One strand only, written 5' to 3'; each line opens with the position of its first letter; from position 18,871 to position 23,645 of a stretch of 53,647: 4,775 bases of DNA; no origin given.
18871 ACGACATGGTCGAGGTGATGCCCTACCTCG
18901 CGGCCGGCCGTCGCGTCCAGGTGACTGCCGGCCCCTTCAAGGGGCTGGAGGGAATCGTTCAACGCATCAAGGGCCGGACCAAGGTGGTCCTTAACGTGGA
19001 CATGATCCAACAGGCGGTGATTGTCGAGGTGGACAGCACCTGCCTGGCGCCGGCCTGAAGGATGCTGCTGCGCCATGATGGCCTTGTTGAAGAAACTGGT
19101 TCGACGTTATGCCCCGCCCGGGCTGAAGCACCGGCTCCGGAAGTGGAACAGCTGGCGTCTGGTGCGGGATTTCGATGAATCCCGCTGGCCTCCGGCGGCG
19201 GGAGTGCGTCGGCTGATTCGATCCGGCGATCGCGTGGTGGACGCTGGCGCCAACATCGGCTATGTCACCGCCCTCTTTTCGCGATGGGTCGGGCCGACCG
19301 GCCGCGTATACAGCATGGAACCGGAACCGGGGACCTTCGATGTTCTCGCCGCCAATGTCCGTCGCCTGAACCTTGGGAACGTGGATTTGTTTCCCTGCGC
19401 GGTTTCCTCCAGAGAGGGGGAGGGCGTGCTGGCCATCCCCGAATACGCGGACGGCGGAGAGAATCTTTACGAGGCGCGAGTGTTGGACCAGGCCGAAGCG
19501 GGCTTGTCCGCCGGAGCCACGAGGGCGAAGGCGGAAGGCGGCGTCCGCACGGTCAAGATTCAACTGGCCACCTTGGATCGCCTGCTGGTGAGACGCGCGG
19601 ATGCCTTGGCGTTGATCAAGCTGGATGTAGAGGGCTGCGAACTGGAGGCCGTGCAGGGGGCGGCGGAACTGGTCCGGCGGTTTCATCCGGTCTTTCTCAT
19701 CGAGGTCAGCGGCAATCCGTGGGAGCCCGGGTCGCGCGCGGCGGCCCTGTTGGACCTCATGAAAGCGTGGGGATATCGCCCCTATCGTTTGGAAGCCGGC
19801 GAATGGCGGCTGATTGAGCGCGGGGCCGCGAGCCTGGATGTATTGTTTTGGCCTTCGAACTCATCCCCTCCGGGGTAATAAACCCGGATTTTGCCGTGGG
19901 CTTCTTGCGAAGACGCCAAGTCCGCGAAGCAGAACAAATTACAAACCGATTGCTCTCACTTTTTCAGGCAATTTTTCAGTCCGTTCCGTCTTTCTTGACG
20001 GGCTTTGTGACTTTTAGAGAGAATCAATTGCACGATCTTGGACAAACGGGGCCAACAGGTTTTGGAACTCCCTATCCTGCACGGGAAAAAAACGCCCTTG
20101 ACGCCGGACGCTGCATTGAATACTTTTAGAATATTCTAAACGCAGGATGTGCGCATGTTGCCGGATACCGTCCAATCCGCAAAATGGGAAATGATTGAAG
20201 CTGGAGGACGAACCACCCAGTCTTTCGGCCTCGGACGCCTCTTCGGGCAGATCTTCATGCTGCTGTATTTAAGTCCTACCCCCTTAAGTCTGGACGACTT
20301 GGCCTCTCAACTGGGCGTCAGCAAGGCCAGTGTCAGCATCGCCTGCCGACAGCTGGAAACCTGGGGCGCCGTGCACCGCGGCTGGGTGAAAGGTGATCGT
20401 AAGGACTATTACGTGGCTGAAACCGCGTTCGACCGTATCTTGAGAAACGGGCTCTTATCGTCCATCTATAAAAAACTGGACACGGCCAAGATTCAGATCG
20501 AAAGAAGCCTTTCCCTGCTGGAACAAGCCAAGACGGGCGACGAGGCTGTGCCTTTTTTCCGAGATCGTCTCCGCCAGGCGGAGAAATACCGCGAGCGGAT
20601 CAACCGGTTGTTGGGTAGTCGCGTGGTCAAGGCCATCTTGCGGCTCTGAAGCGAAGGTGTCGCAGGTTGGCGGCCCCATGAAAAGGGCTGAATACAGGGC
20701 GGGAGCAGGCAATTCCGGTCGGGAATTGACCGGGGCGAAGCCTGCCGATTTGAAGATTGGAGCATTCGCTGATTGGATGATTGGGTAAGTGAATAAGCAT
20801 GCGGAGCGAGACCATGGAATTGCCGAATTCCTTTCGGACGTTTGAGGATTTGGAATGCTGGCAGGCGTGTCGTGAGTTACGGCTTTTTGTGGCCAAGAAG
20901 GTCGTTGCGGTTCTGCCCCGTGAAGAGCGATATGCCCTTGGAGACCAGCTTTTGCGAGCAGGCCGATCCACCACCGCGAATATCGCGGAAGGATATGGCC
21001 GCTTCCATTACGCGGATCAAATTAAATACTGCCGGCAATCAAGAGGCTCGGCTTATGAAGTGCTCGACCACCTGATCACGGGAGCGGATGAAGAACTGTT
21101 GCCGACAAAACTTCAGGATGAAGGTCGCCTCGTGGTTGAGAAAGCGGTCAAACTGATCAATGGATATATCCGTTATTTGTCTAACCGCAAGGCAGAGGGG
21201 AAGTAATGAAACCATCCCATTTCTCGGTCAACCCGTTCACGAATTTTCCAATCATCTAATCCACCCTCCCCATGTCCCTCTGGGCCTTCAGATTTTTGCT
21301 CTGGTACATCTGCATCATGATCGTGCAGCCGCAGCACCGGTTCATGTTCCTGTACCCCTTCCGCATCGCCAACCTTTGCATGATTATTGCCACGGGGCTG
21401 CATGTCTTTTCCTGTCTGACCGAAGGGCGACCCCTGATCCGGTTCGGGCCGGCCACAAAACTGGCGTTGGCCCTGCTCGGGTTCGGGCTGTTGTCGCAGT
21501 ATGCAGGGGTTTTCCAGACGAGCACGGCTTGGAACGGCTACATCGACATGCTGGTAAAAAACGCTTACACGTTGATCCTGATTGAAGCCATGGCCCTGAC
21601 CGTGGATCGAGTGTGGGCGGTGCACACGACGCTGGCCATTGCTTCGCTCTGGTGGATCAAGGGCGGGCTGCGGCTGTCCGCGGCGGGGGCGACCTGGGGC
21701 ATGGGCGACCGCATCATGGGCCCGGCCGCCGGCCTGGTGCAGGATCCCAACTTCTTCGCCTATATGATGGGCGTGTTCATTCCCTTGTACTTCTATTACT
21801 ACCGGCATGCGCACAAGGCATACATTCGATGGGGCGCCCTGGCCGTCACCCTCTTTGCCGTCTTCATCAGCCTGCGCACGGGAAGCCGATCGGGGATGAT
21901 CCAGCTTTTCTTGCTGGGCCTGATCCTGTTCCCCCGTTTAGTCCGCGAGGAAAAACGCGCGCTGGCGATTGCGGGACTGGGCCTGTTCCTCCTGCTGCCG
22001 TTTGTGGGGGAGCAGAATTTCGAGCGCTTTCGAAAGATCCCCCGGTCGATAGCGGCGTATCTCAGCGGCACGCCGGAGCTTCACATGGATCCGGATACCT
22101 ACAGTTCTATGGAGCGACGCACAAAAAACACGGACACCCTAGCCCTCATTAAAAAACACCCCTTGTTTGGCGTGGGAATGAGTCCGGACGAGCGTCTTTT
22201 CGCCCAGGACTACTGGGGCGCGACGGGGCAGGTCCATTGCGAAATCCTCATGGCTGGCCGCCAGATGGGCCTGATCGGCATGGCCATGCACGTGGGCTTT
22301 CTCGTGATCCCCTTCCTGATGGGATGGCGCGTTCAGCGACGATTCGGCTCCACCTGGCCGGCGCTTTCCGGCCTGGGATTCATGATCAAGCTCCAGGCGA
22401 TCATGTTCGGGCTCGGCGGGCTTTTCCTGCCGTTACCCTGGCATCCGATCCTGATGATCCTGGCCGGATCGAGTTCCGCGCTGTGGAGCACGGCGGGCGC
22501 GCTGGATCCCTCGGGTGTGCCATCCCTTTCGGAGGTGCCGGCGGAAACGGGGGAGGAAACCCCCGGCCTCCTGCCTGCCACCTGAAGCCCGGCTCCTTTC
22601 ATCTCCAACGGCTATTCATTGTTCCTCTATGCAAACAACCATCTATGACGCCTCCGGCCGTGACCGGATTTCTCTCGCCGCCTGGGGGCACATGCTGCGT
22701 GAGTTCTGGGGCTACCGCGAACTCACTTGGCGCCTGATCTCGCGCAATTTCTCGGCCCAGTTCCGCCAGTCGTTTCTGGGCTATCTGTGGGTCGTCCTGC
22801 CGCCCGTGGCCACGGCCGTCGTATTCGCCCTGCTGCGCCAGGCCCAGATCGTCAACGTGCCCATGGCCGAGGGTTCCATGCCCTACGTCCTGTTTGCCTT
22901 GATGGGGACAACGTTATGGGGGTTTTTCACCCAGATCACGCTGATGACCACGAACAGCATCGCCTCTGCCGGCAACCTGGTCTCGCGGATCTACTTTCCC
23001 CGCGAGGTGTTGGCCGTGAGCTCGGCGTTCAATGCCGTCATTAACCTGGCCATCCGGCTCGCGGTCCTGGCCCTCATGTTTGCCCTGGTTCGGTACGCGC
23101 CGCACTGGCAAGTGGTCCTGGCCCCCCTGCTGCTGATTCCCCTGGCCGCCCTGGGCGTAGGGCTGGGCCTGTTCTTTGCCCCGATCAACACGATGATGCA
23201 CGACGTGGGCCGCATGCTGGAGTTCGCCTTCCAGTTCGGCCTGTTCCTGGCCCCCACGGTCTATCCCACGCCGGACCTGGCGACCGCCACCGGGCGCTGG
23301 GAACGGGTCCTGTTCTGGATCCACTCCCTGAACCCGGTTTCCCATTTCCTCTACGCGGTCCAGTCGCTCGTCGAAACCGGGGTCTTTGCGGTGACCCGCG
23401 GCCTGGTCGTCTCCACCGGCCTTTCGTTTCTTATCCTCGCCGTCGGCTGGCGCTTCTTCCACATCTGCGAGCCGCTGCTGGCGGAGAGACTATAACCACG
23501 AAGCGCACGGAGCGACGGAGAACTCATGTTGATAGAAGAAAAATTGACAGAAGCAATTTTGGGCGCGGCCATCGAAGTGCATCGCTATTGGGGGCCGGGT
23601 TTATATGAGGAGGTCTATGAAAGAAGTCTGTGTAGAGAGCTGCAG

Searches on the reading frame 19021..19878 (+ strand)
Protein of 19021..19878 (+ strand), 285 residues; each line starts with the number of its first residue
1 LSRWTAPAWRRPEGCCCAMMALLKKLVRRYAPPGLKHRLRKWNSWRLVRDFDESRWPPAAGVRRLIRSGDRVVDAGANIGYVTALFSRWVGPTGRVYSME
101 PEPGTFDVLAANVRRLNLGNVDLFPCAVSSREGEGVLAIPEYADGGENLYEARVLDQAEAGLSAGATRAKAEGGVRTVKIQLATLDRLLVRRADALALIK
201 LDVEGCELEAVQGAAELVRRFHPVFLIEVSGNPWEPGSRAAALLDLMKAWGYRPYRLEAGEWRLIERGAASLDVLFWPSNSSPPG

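Call 83: search_protein_families(library=pfam, proteins=[window:19021-19878:+], max_evalue=0.01)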
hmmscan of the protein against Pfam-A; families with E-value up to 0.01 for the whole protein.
window:19021-19878:+ (285 aa): 4 families
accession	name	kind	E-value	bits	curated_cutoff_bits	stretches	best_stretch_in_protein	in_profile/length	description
PF05050.19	Methyltransf_21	-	1.7e-21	77.6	22.7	1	74-253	1-172/173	Methyltransferase FkbM domain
PF01135.25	PCMT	-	2.9e-05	24.4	20.3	1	66-135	71-133/210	Protein-L-isoaspartate(D-aspartate) O-methyltransferase (PCMT)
PF05575.17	V_cholerae_RfbT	-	0.00062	19.6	27.9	1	72-216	83-212/286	Vibrio cholerae RfbT protein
PF02475.24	TRM5-TYW2_MTfase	-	0.0007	20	28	1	62-117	30-83/164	TRM5/TYW2 methyltransferase domain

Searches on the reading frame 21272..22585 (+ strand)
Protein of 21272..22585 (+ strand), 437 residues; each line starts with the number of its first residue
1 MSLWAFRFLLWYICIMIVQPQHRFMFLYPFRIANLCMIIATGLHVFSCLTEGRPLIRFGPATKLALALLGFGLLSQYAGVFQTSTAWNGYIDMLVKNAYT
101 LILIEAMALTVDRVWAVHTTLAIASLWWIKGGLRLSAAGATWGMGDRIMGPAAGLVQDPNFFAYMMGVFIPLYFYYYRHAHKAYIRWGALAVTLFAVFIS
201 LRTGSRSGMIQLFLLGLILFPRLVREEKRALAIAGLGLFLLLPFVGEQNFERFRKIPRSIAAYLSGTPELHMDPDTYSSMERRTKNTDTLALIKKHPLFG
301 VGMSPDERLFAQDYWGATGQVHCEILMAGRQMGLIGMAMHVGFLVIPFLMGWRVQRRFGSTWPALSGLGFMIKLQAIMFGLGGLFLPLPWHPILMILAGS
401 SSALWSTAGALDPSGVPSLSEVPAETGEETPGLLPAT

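Call 10: search_protein_families(library=pfam, proteins=[window:21272-22585:+], max_evalue=0.001)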
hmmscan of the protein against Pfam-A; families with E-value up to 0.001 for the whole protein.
window:21272-22585:+ (437 aa): 1 family
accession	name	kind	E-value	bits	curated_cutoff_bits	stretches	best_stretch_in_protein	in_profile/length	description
PF04932.20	Wzy_C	-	1.8e-11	44.5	31.7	1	192-340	2-148/149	O-Antigen ligase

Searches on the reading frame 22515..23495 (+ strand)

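Call 10: search_protein_families(library=pfam, proteins=[window:22515-23495:+], max_evalue=0.001)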
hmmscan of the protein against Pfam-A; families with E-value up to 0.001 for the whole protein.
window:22515-23495:+ (326 aa): 1 family
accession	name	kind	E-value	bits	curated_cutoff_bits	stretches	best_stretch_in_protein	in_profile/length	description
PF01061.29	ABC2_membrane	-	8.2e-15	55.3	26.9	1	70-284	2-208/211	ABC-2 type transporter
